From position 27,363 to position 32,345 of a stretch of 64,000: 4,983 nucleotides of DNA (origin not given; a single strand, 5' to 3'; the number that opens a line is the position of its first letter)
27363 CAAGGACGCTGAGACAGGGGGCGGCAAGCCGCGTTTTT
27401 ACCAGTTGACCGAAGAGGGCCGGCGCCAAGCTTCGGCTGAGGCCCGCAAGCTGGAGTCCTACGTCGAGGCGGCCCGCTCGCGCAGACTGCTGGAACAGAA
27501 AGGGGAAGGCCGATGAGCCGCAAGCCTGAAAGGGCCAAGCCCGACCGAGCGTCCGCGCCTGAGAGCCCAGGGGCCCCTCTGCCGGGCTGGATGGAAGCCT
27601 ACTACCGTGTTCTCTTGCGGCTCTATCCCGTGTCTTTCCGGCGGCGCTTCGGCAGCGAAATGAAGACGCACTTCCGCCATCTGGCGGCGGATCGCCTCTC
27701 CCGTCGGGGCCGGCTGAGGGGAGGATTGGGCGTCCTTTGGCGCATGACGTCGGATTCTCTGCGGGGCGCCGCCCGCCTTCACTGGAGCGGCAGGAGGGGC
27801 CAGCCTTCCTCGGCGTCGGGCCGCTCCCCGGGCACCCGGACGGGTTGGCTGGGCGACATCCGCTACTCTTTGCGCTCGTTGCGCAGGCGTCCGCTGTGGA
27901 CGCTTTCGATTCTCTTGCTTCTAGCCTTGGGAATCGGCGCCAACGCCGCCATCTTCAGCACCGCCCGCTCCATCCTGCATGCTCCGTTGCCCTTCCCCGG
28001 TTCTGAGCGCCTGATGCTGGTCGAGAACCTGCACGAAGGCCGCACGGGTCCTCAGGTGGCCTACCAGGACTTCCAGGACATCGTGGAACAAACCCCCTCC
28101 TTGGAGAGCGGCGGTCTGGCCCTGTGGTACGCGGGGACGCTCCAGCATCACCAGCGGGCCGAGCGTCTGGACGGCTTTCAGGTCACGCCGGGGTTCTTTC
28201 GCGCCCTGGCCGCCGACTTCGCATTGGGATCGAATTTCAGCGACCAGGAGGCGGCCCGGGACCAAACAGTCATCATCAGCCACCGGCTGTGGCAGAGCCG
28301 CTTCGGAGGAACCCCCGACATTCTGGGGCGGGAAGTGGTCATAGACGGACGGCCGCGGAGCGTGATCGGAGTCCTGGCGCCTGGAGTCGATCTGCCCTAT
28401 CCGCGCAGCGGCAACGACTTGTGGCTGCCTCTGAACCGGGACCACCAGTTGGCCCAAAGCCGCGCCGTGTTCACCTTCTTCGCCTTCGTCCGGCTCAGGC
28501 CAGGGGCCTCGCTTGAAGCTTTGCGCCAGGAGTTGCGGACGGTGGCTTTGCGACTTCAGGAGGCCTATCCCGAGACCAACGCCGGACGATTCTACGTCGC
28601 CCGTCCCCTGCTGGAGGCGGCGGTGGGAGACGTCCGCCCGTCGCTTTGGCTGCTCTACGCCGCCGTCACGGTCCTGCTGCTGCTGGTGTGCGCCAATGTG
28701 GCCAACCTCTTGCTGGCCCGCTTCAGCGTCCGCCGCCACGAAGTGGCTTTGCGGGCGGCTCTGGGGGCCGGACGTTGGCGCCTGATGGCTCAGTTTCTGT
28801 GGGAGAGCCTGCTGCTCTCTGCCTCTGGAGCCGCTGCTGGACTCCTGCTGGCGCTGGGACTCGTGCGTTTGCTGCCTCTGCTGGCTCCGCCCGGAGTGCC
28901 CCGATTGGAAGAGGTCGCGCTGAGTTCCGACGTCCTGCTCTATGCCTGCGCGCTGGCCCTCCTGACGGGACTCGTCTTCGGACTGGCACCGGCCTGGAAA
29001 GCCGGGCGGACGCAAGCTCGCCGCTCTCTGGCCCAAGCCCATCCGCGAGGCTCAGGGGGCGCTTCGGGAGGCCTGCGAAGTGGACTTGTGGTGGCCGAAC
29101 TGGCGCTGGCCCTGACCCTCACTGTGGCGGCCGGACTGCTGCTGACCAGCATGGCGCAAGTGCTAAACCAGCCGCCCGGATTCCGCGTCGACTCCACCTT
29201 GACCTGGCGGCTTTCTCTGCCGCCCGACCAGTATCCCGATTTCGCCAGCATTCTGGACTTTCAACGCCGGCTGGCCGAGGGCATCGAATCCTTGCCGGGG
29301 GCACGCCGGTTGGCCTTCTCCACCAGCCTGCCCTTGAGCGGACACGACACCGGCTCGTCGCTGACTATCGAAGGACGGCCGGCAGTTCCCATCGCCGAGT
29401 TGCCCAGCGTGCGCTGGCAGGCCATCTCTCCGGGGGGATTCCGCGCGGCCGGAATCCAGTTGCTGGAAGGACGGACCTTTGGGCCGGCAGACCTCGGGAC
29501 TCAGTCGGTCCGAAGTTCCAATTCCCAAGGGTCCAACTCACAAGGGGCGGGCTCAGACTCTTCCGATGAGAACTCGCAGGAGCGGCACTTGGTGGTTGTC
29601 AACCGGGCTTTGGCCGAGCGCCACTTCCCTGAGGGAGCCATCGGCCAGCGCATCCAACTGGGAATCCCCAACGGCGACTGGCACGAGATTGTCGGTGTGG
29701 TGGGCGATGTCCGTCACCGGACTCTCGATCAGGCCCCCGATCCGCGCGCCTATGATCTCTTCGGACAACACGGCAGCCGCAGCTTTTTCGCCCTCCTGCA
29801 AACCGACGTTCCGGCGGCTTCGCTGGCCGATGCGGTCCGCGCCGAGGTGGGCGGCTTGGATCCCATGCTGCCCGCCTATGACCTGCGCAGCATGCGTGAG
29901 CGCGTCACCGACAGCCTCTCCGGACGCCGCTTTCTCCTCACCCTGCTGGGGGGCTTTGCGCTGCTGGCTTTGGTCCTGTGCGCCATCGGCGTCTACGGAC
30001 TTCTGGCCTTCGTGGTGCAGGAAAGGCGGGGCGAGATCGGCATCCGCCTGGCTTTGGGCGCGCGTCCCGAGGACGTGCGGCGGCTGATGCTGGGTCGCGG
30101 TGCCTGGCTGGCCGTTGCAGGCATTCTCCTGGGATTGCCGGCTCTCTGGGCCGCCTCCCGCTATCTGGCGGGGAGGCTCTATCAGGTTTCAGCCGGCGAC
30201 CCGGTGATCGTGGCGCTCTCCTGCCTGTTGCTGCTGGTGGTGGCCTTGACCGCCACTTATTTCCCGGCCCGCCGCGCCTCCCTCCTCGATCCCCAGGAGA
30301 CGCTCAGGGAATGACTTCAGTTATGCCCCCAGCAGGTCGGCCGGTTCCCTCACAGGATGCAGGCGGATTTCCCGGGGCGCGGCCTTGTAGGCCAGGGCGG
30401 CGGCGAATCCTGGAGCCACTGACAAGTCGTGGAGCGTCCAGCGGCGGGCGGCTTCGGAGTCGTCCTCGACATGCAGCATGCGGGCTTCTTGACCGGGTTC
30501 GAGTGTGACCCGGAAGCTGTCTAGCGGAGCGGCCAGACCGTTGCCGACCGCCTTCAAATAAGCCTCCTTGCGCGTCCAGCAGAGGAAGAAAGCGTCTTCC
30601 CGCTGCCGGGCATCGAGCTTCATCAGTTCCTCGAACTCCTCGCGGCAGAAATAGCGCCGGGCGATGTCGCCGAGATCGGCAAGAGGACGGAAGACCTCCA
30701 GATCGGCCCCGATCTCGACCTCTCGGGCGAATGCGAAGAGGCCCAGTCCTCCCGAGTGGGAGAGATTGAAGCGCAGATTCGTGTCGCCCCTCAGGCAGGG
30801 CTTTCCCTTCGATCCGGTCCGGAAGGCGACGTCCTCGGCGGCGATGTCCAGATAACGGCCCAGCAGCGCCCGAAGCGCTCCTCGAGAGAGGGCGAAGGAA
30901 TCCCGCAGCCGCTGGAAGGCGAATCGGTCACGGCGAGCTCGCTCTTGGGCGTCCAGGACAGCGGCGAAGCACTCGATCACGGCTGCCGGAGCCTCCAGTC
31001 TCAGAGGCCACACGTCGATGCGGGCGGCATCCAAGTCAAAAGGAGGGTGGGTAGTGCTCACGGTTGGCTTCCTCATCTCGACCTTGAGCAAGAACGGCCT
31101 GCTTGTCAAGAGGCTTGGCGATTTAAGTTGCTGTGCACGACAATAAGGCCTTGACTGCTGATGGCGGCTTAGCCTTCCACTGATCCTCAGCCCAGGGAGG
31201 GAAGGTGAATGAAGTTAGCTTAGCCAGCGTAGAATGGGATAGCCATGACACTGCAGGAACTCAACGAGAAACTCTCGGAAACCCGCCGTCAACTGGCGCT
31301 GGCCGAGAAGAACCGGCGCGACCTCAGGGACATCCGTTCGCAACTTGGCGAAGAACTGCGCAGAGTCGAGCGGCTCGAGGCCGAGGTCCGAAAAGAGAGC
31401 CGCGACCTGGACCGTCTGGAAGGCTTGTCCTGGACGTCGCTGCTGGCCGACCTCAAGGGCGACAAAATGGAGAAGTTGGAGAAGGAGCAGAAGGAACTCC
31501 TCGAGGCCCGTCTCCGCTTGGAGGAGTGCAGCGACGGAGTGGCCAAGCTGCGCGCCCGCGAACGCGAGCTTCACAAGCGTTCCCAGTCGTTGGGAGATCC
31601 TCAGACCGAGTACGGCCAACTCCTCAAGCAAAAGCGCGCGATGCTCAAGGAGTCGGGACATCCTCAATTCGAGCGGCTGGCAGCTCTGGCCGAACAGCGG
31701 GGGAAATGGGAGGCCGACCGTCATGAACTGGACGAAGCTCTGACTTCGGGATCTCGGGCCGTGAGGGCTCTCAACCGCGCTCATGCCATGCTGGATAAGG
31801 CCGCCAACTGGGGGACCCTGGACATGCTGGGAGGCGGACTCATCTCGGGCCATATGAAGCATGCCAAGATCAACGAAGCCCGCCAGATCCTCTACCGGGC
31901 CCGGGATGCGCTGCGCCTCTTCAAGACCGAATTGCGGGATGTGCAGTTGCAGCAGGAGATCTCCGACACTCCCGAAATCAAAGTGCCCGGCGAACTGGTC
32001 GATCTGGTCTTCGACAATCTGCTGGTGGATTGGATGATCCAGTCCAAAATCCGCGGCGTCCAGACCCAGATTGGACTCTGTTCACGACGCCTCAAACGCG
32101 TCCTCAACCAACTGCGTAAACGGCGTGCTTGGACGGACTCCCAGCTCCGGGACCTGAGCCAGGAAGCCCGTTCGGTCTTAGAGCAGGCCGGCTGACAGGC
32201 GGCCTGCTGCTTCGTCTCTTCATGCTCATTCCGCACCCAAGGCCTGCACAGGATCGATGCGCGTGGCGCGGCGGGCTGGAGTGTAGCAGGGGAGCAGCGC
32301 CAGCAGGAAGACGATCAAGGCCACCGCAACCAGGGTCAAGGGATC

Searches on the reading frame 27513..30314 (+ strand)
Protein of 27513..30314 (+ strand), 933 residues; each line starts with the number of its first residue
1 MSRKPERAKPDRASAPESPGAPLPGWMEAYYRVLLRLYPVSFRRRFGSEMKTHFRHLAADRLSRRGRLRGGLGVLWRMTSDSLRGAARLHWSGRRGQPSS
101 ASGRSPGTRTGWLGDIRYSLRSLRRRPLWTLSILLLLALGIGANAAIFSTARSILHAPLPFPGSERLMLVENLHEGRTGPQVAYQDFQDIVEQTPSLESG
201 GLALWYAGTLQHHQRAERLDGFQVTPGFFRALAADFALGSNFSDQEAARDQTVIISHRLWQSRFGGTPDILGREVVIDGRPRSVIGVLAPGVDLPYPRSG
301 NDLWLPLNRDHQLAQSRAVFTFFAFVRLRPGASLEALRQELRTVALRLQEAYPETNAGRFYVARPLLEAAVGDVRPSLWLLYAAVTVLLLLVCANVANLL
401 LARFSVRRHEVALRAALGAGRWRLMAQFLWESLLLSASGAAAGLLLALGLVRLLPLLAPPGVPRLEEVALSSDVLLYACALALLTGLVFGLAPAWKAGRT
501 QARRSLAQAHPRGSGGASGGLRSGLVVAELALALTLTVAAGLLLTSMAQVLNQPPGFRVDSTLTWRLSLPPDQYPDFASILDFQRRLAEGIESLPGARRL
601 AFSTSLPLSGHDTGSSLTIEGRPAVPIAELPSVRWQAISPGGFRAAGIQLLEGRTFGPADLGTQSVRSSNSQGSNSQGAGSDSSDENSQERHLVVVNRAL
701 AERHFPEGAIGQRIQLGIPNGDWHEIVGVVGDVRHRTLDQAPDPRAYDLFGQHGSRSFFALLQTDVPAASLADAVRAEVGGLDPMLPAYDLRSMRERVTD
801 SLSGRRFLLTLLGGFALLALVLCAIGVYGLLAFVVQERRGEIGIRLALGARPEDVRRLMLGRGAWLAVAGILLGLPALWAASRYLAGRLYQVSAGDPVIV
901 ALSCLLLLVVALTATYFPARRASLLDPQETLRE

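Call 56: search_protein_families(library=pfam, proteins=[window:27513-30314:+], max_evalue=0.00001)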
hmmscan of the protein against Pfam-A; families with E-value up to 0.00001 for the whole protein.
window:27513-30314:+ (933 aa): 2 families
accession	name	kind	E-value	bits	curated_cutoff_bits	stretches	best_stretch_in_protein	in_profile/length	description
PF12704.14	MacB_PCD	-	2.5e-30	106.7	27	1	134-343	5-206/207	MacB-like periplasmic core domain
PF02687.27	FtsX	-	9.2e-26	90.7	25.5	2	815-922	3-115/120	FtsX-like permease C-terminal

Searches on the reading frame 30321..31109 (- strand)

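Call 56: search_protein_families(library=pfam, proteins=[window:30321-31109:-], max_evalue=0.00001)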
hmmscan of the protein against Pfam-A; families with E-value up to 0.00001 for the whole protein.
window:30321-31109:- (262 aa): 2 families
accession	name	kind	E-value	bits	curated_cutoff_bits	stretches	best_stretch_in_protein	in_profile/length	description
PF01648.25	ACPS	-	3e-17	63.1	25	1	133-238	2-109/111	4'-phosphopantetheinyl transferase superfamily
PF22624.1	AASDHPPT_N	-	2.5e-08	34.5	27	1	47-122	12-92/100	4'-phosphopantetheinyl transferase, N-terminal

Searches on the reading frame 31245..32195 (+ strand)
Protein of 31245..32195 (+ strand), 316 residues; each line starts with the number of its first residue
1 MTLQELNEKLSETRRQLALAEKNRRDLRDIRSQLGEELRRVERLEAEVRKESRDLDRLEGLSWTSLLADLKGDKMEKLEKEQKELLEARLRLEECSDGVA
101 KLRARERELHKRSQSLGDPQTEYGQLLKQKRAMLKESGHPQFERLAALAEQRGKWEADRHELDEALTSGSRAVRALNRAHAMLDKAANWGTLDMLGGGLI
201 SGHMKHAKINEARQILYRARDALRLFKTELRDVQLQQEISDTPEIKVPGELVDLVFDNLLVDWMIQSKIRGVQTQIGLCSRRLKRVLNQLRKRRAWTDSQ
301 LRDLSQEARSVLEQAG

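Call 56: search_protein_families(library=pfam, proteins=[window:31245-32195:+], max_evalue=0.00001)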
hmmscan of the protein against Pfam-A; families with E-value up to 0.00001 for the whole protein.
window:31245-32195:+ (316 aa): 0 families

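Call 58: search_protein_families(library=pfam, proteins=[window:31245-32195:+], max_evalue=0.001)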
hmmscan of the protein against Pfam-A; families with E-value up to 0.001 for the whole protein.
window:31245-32195:+ (316 aa): 1 family
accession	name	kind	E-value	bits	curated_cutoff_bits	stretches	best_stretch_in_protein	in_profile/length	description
PF01496.24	V_ATPase_I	-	0.00038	19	30.7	1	32-306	23-260/815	V-type ATPase 116kDa subunit family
